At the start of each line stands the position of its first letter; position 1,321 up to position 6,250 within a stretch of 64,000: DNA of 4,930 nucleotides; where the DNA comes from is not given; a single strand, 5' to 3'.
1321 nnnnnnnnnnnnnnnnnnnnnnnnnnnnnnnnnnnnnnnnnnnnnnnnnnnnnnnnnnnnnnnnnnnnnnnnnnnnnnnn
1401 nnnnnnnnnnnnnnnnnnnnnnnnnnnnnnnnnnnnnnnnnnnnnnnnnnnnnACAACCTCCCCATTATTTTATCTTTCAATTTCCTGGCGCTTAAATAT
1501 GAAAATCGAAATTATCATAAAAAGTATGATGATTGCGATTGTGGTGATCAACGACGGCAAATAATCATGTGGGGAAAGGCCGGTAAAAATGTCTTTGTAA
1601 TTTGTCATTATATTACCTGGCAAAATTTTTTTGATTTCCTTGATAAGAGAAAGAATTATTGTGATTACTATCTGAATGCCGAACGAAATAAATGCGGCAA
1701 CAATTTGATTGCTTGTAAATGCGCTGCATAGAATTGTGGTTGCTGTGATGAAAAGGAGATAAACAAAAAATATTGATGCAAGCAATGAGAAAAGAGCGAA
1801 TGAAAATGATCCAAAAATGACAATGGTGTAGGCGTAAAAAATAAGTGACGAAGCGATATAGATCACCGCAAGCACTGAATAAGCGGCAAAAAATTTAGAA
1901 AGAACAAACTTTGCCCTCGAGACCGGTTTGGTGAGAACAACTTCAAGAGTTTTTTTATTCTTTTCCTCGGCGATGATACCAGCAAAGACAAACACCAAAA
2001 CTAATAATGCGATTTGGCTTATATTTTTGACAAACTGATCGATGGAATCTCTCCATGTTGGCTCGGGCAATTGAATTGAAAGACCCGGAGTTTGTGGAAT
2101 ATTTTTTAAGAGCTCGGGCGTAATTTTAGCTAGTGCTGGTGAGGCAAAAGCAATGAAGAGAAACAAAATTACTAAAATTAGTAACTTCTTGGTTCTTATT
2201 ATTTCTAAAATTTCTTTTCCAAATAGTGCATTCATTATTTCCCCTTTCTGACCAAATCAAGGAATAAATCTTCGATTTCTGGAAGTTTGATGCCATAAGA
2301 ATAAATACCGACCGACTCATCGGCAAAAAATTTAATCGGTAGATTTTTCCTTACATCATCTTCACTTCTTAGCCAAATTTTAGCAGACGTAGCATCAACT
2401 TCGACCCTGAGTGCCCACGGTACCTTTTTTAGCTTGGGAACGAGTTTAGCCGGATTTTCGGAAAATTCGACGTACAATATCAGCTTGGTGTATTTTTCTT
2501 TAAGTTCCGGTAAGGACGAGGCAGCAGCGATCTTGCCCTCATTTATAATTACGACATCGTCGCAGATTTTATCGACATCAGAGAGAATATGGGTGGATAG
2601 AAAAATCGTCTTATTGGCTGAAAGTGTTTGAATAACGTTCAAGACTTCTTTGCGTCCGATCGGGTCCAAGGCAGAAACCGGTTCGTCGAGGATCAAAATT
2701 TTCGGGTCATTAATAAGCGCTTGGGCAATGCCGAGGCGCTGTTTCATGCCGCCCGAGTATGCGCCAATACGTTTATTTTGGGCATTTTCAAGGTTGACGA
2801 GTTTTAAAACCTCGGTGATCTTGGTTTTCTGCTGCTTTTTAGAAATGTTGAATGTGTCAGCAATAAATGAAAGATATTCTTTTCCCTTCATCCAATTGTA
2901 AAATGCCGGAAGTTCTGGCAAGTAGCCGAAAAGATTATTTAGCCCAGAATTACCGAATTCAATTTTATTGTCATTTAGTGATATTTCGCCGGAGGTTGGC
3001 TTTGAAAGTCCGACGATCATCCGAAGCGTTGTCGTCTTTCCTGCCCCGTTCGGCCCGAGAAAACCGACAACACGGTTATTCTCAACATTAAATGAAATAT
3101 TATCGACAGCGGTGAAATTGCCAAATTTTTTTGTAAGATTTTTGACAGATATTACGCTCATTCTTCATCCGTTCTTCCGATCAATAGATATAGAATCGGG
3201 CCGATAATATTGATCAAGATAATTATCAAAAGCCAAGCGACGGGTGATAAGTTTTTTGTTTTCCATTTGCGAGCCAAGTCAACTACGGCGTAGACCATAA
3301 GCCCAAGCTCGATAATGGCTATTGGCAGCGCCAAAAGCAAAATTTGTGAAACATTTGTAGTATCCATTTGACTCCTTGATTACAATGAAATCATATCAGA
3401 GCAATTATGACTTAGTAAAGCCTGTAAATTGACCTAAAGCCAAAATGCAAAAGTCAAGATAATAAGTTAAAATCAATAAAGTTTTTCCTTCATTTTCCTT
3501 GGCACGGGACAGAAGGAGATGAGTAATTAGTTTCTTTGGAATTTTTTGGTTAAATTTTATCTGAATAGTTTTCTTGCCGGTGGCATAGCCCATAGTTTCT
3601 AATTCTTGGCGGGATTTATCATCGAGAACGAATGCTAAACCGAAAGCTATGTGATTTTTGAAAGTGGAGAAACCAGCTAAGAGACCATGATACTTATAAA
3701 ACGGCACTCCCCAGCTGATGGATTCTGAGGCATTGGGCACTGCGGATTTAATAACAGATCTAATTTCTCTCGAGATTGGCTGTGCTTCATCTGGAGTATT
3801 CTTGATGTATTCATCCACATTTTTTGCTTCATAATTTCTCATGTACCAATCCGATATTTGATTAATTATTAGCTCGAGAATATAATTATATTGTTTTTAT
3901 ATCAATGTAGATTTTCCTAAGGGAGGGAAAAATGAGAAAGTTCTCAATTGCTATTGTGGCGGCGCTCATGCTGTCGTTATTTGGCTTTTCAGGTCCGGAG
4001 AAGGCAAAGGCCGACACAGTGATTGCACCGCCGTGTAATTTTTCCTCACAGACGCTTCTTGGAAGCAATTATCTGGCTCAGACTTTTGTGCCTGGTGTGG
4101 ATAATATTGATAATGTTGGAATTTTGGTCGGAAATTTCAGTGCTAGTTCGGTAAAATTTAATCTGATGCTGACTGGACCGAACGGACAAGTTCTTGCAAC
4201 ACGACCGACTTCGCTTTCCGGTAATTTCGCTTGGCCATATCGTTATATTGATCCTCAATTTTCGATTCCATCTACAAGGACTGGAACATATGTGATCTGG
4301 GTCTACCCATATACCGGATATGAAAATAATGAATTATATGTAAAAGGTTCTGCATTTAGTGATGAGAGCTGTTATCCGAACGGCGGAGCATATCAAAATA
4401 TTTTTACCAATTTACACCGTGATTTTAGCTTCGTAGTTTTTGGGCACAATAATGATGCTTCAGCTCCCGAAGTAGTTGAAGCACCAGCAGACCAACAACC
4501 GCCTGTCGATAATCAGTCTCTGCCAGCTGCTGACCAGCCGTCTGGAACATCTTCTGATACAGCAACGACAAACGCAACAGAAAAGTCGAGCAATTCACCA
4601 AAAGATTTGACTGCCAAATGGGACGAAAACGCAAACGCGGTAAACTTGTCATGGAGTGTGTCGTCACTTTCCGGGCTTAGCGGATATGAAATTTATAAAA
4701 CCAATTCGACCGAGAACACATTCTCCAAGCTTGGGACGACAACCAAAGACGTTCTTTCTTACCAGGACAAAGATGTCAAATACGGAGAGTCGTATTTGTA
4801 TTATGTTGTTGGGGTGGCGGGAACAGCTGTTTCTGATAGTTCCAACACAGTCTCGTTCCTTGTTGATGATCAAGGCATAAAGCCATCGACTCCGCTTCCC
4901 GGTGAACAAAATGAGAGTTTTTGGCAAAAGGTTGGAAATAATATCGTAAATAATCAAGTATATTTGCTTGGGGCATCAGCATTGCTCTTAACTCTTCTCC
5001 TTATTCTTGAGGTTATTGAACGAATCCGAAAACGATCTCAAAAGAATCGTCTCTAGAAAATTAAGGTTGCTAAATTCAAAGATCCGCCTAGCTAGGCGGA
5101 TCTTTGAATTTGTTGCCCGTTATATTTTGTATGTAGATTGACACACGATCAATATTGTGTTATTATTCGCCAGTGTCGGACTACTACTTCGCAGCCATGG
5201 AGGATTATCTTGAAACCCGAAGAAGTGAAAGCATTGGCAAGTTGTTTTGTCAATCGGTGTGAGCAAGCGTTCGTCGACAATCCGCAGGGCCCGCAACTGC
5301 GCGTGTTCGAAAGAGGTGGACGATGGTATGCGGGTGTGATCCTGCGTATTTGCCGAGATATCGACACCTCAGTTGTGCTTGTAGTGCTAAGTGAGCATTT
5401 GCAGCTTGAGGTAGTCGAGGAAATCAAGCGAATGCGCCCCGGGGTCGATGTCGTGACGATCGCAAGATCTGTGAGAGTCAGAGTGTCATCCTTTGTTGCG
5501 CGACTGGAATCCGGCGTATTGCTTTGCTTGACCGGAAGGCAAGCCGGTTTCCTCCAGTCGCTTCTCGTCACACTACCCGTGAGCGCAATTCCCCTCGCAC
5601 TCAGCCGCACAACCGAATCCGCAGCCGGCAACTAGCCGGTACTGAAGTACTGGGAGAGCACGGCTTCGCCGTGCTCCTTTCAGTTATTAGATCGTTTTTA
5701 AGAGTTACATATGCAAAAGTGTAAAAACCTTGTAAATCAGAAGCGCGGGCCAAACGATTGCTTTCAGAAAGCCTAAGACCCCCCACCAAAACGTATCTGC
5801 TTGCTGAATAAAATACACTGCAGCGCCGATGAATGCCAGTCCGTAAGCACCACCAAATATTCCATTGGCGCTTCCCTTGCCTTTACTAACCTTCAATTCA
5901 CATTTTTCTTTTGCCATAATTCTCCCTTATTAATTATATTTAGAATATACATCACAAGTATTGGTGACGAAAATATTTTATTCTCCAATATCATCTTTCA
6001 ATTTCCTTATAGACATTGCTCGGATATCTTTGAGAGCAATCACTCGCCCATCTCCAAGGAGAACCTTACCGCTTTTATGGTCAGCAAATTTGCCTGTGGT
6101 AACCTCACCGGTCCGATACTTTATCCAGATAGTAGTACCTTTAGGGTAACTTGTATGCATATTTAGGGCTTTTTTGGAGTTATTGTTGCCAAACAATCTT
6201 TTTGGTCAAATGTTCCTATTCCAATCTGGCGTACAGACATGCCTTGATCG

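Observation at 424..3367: Heliorhodopsin translationally coupled to an ABC-2 exporter cassette (PLDc_N - ABC ATPase - ABC-2 permease - HeR - small 2TM protein)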

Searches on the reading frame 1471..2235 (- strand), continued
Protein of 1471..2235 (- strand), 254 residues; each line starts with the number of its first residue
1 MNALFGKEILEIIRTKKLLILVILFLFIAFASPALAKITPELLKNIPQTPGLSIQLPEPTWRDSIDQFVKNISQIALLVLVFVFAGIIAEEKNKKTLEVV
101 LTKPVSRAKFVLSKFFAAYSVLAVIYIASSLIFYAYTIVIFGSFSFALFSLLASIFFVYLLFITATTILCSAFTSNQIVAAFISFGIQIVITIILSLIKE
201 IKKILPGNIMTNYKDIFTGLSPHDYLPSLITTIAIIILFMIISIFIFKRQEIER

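Call 88: predict_structure(alignment_id=A1)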
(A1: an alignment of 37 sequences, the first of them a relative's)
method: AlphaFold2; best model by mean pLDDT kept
length: 254 residues; sequences in the alignment: 37
mean_pLDDT: 90.6   pTM: 0.88
mean pLDDT of the five models: 90.6, 89.4, 88.7, 88.7, 87.4
residues with pLDDT >= 90: 177; 70-90: 65; 50-70: 11; < 50: 1
segments of 3 or more residues with pLDDT < 50: none
pLDDT, mean of each block of 10 residues (from residue 1): 90 95 98 94 79 80 96 93 91 73 80 96 98 98 95 96 97 93 95 90 89 87 89 97 90 57
secondary structure, 60 per line:
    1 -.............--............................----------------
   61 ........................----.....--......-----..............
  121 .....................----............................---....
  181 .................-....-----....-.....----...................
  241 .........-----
elements in order: H2-14 H17-44 H61-84 H89-93 H96-101 H107-141 H146-173 H177-197 H199-202 H208-211 H213-217 H222-249

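Call 90: fold_search(model_id=the predicted structure, library=pdb)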
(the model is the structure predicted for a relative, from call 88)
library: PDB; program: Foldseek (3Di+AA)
matches with E <= 10: 292; with E <= 0.001: 10
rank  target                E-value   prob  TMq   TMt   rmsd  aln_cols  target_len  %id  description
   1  7qba_E                9.9e-05  1.00  0.73  0.72   4.2       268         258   19  CryoEM structure of the ABC transporter NosDFY complexed with nitrous oxide reductase NosZ (released 2022-08-03)
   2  7znq_Y                1.8e-04  1.00  0.70  0.67   5.9       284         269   15  ABC transporter complex NosDFYL in GDN (released 2022-08-03)
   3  7znq_y                1.9e-04  1.00  0.71  0.72   5.6       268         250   18  ABC transporter complex NosDFYL in GDN (released 2022-08-03)
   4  7o0z_E                2.4e-04  1.00  0.68  0.66   6.5       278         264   15  ABC transporter NosFY, nucleotide-free in GDN (released 2022-11-02)
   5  7o0y_D                2.8e-04  1.00  0.64  0.61   7.1       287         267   17  ABC transporter NosDFY, nucleotide-free in GDN (released 2022-04-13)
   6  7qba_D                2.9e-04  1.00  0.73  0.68   6.0       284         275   15  CryoEM structure of the ABC transporter NosDFY complexed with nitrous oxide reductase NosZ (released 2022-08-03)
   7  7o0z_D                3.2e-04  1.00  0.67  0.65   5.3       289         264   15  ABC transporter NosFY, nucleotide-free in GDN (released 2022-11-02)
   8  7o0y_E                3.8e-04  1.00  0.70  0.71   4.6       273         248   16  ABC transporter NosDFY, nucleotide-free in GDN (released 2022-04-13)
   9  7o12_E                3.8e-04  1.00  0.64  0.66   7.4       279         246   16  ABC transporter NosDFY, AMPPNP-bound in GDN (released 2022-04-13)
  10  7o17_E                7.6e-04  1.00  0.68  0.67   5.2       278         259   17  ABC transporter NosDFY E154Q, ATP-bound in lipid nanodisc (released 2022-04-13)
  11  7o17_D                1.5e-03  1.00  0.66  0.62   5.9       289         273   17  ABC transporter NosDFY E154Q, ATP-bound in lipid nanodisc (released 2022-04-13)
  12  9q1y_A                3.6e-03  1.00  0.60  0.61   5.9       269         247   14  Nucleotide-free structure of PmtCD in detergent LMNG (released 2025-11-26)
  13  9q2n_A                3.7e-03  1.00  0.55  0.56   6.7       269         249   16  Nucleotide-free structure of PmtCD in nanodisc (released 2025-11-26)
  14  5do7_B                4.6e-03  1.00  0.65  0.33   5.5       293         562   11  Crystal Structure of the Human Sterol Transporter ABCG5/ABCG8 (released 2016-05-11)
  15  6xjh_A                4.6e-03  1.00  0.60  0.60   5.8       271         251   14  PmtCD ABC exporter without the basket domain at C2 symmetry (released 2020-10-14)
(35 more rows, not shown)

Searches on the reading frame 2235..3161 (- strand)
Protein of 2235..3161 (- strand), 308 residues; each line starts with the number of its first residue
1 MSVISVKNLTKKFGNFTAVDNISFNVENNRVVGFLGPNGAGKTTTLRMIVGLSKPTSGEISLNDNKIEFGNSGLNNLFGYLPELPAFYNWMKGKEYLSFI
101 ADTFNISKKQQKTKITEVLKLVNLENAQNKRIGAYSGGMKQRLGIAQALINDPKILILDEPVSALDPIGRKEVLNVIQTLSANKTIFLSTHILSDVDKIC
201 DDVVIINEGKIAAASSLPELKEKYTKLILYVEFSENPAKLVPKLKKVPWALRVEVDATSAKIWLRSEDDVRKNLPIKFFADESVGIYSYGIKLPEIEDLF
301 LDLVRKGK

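Call 3: search_protein_families(library=pfam, proteins=[window:2235-3161:-], max_evalue=0.01)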
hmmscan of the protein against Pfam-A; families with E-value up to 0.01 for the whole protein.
window:2235-3161:- (308 aa): 4 families
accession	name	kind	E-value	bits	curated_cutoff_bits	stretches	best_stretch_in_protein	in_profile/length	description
PF00005.33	ABC_tran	-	9.3e-32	110.9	25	1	20-162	2-136/137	ABC transporter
PF13304.12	AAA_21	-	1.7e-08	35.3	27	1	122-192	225-299/304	AAA domain, putative AbiEii toxin, Type IV TA system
PF13514.12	AAA_27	-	0.0043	17.1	22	1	11-50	9-47/206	AAA domain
PF13476.12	AAA_23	-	0.006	17.7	27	0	12-126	6-115/201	AAA domain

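Call 25: search_protein_families(library=ncbifam, proteins=[window:2235-3161:-], max_evalue=0.01)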
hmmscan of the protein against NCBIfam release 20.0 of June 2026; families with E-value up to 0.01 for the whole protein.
window:2235-3161:- (308 aa): 190 families (the best 25 are shown)
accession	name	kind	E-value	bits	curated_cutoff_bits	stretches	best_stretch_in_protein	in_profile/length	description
TIGR03522.1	GldA_ABC_ATP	equivalog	5.4e-73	246.1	402.6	1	4-303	3-300/301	gliding motility-associated ABC transporter ATP-binding subunit GldA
TIGR01188.1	drrA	subfamily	3.3e-65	220.3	312.45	1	11-303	1-300/302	daunorubicin resistance ABC transporter, ATP-binding protein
TIGR03740.1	galliderm_ABC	subfamily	2.4e-58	197.5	309.75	1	5-216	2-207/223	lantibiotic protection ABC transporter ATP-binding subunit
NF033858.1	ABC2_perm_RbbA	equivalog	1.8e-51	175.1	1050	1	3-224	266-488/909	ribosome-associated ATPase/putative transporter RbbA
NF010060.0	PRK13537.1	equivalog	1.6e-50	171.8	521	1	2-268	14-279/314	nodulation factor ABC transporter ATP-binding protein NodI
NF010059.0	PRK13536.1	equivalog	6.7e-46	156.6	549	1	3-276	43-315/342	nodulation factor ABC transporter ATP-binding protein NodI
NF047565.1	PSM_export_PmtA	equivalog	6.5e-44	150.3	350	1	3-225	2-220/282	phenol-soluble modulin export ABC transporter ATP-binding protein PmtA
TIGR04406.1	LPS_export_lptB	equivalog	8.7e-44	149.6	240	1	4-217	2-219/239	LPS export ABC transporter ATP-binding protein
TIGR01288.1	nodI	equivalog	1.9e-43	148.6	424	1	4-275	5-275/303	nodulation factor ABC transporter ATP-binding protein NodI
TIGR00968.1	3a0106s01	subfamily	4.5e-41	140.9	342.75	1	4-225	1-223/237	sulfate ABC transporter ATP-binding protein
TIGR03265.1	PhnT2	equivalog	6.3e-41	140.8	457.7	1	3-217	4-219/353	putative 2-aminoethylphosphonate ABC transporter ATP-binding protein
NF043075.1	MMSYN1_0197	equivalog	3.9e-40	137.9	550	1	3-214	2-214/341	spermidine/putrescine ABC transporter ATP-binding protein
TIGR03864.1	PQQ_ABC_ATP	hypoth_equivalog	5.1e-39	134.1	302.25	1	4-225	2-224/236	ABC transporter, ATP-binding subunit, PQQ-dependent alcohol dehydrogenase system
TIGR04521.1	ECF_ATPase_2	equivalog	8.1e-39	133.4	330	1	15-228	17-240/279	energy-coupling factor transporter ATPase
NF006987.0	PRK09452.1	equivalog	1.1e-38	132.9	482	1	2-226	16-241/378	spermidine/putrescine ABC transporter ATP-binding protein PotA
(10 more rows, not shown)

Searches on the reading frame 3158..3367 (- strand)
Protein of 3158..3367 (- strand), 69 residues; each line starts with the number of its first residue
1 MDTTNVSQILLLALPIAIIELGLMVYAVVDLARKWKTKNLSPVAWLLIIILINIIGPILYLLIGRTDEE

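Call 3: search_protein_families(library=pfam, proteins=[window:3158-3367:-], max_evalue=0.01)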
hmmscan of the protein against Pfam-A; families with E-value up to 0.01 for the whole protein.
window:3158-3367:- (69 aa): 1 family
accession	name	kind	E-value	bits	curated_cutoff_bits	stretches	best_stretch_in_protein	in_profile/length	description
PF13396.11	PLDc_N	-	4.8e-11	42.9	23.3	1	23-65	2-42/42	Phospholipase_D-nuclease N-terminal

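Call 25: search_protein_families(library=ncbifam, proteins=[window:3158-3367:-], max_evalue=0.01)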
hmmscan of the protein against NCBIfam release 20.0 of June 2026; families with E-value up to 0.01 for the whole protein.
window:3158-3367:- (69 aa): 2 families
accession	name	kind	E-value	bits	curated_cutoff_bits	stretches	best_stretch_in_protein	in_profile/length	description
TIGR04265.1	bac_cardiolipin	equivalog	0.00016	20.7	290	1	9-66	6-56/483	cardiolipin synthase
NF009107.0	PRK12452.1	equivalog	0.0013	17.6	787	1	6-66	27-82/509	cardiolipin synthase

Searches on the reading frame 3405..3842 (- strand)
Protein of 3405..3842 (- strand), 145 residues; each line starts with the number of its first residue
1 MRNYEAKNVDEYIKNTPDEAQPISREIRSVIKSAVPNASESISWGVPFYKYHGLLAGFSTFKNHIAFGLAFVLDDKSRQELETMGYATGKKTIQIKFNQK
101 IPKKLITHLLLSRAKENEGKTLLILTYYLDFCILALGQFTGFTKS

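Call 3: search_protein_families(library=pfam, proteins=[window:3405-3842:-], max_evalue=0.01)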
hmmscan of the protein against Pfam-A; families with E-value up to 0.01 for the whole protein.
window:3405-3842:- (145 aa): 2 families
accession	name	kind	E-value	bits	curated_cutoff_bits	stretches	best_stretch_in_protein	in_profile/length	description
PF08818.16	DUF1801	-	1.6e-15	57.7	27.2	1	21-110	2-81/85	Domain of unknown function (DU1801)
PF18899.5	DUF5655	-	2.2e-05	24.9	24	1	9-105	1-98/109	Domain of unknown function (DUF5655)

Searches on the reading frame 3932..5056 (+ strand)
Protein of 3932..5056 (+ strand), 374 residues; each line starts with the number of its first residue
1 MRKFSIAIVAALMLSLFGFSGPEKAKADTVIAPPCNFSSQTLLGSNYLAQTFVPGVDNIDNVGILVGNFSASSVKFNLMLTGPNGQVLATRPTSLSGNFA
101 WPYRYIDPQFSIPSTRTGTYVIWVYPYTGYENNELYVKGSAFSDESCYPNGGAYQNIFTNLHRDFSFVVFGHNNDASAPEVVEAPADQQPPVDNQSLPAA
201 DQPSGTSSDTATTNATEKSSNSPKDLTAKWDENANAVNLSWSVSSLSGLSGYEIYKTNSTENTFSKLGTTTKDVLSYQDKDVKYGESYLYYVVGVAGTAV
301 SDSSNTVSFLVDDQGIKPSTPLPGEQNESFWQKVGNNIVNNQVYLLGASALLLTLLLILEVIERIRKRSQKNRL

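Call 3: search_protein_families(library=pfam, proteins=[window:3932-5056:+], max_evalue=0.01)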
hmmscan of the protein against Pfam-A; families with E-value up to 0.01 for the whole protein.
window:3932-5056:+ (374 aa): 1 family
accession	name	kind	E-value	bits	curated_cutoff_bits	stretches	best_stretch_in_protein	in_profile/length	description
PF00041.27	fn3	-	0.00014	22.4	25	1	222-307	2-81/84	Fibronectin type III domain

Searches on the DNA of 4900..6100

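Call 68: search_rna_families(source=window, start=4900, end=6100, threshold=evalue, max_evalue=1)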
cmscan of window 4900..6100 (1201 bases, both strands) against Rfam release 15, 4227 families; matches with E-value up to 1: 3.
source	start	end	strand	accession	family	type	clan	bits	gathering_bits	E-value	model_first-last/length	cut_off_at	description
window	5069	5113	-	RF03557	MIR6019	Gene; miRNA;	-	21.3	100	0.23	1-111/111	no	MIR6019 microRNA precursor family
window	5057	5107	+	RF00106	RNAI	Gene; antisense;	-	21.1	47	0.3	1-102/102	no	RNAI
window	5877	5988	+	RF02706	TeloSII_ncR30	Gene; sRNA;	-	18.3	86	0.15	1-226/226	no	TeloSII non coding RNA 30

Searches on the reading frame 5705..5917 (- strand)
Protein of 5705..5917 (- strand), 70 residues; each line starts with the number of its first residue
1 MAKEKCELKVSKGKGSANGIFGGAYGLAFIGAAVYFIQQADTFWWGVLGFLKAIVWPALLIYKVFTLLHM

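Call 67: search_protein_families(library=pfam, proteins=[window:5705-5917:-], max_evalue=0.01)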
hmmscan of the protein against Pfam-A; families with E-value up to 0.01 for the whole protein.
window:5705-5917:- (70 aa): 0 families

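Call 87: search_protein_families(library=pfam, proteins=[window:5705-5917:-], max_evalue=1)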
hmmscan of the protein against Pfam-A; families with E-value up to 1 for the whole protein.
window:5705-5917:- (70 aa): 1 family
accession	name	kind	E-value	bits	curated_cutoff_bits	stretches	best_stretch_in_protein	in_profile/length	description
PF05230.16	MASE2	-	0.23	12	25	1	25-60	10-45/89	MASE2 domain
